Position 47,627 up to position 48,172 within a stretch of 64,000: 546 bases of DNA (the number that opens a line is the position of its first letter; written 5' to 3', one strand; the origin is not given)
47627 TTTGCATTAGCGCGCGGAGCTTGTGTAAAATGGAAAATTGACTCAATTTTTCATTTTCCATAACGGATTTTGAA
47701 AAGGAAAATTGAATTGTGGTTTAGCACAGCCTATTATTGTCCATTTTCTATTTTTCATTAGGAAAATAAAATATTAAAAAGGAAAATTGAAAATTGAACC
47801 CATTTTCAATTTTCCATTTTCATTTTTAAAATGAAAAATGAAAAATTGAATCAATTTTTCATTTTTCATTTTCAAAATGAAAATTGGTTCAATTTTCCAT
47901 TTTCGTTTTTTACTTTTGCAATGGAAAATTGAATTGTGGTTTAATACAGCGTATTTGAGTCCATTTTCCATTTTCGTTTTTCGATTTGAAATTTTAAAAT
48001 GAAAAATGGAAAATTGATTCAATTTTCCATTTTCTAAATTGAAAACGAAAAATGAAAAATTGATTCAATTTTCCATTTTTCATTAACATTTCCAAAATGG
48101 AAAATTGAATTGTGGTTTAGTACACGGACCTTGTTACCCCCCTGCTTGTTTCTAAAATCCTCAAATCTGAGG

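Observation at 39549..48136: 8.6-kb unit with ~680-bp terminal inverted repeats and a 6-bp flanking duplication (TTGTTA), no transposase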

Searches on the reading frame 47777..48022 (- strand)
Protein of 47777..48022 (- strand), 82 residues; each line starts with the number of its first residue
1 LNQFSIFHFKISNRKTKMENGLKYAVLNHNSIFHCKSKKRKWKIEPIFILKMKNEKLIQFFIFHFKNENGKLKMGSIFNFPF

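Call 26: find_homologous_proteins(query=window:47777-48022:-, max_evalue=0.01)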
Query seq(82 aa): 5 candidates shared short words with the query, none scored E <= 0.01.
